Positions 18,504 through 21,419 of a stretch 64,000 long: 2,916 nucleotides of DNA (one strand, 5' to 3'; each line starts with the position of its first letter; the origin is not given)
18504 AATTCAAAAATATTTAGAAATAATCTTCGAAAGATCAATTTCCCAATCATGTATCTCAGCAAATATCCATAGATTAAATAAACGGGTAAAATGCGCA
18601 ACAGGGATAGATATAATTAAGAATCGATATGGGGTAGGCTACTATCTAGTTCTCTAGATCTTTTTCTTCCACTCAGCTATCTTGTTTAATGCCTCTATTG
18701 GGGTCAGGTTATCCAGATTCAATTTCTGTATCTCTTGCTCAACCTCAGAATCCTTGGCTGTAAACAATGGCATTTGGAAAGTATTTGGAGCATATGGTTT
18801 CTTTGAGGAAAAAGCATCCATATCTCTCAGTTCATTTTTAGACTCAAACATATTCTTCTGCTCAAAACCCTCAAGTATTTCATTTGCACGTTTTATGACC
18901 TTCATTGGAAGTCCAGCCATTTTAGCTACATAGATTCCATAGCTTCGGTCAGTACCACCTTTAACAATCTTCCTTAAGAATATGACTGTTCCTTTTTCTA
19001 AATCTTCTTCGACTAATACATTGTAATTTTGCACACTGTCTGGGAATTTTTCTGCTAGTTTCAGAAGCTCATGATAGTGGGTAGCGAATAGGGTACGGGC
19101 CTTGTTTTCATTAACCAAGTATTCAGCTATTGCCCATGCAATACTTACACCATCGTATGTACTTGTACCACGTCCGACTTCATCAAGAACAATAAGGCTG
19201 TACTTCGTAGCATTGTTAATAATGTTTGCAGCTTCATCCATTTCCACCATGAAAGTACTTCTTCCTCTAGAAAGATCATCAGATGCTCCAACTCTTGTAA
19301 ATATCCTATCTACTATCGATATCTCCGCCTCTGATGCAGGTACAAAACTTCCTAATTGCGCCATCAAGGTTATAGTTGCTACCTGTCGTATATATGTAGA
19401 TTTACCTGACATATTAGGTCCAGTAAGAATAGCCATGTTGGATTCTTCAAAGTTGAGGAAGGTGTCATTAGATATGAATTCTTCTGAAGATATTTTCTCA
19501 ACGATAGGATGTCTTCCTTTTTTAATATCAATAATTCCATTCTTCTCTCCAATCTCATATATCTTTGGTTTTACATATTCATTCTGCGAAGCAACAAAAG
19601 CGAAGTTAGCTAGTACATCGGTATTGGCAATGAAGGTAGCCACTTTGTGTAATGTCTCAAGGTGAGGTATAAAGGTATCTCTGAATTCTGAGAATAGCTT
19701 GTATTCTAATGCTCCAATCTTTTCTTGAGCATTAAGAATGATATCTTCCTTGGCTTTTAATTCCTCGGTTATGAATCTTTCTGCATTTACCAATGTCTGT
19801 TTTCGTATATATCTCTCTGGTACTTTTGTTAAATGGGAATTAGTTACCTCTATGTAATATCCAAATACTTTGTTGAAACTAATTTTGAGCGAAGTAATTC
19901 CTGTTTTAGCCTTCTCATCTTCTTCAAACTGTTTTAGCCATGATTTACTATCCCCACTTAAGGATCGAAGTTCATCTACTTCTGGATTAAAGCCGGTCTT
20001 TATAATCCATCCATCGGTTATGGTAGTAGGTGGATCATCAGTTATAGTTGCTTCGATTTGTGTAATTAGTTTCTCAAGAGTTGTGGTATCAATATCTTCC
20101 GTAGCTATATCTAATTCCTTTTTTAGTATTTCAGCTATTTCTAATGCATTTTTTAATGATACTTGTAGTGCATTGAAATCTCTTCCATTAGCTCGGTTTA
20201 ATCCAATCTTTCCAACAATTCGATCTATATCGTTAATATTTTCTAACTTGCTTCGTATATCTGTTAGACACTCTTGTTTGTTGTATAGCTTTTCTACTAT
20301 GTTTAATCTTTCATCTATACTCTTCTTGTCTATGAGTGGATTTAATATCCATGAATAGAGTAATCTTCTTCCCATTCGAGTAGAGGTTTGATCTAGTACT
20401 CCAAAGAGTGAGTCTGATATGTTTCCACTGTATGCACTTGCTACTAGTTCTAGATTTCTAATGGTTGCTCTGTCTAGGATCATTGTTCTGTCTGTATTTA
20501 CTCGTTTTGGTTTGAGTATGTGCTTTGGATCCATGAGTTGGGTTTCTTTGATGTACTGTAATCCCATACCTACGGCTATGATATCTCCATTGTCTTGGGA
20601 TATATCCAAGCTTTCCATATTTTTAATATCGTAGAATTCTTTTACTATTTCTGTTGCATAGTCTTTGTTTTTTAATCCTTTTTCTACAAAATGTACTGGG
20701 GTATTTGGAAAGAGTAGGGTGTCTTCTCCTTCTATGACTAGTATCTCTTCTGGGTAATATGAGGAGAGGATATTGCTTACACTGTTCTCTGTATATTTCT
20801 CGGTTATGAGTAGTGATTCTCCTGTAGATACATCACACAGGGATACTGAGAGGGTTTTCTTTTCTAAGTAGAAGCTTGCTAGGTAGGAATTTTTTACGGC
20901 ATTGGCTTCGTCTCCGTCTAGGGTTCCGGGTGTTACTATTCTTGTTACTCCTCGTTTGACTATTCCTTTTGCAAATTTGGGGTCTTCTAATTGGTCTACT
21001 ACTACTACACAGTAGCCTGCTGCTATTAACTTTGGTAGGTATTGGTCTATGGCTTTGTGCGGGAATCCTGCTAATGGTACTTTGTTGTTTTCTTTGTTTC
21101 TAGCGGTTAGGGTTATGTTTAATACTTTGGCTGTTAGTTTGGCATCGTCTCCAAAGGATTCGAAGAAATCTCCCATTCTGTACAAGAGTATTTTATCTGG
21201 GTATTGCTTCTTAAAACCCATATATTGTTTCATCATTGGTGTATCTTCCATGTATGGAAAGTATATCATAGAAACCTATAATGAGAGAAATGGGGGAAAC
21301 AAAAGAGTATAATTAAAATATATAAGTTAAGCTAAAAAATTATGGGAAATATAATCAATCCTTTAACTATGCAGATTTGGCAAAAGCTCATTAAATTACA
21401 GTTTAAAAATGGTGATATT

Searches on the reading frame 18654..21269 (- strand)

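Call 85: search_protein_families(library=pfam, proteins=[window:18654-21269:-], max_evalue=0.00001)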
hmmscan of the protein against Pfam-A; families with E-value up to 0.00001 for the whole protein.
window:18654-21269:- (871 aa): 5 families
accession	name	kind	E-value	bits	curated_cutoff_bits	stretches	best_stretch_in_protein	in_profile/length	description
PF00488.27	MutS_V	-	3.3e-83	278.7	30.2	1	614-802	2-187/188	MutS domain V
PF05192.23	MutS_III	-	3.3e-45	155.2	34.1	1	268-557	1-194/194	MutS domain III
PF01624.25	MutS_I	-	9.2e-39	132.6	20.6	1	10-118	1-110/113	MutS domain I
PF05190.23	MutS_IV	-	1.5e-30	105.8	22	1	426-517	1-92/92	MutS family domain IV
PF05188.22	MutS_II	-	5.7e-11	43.4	25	1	128-251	1-132/133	MutS domain II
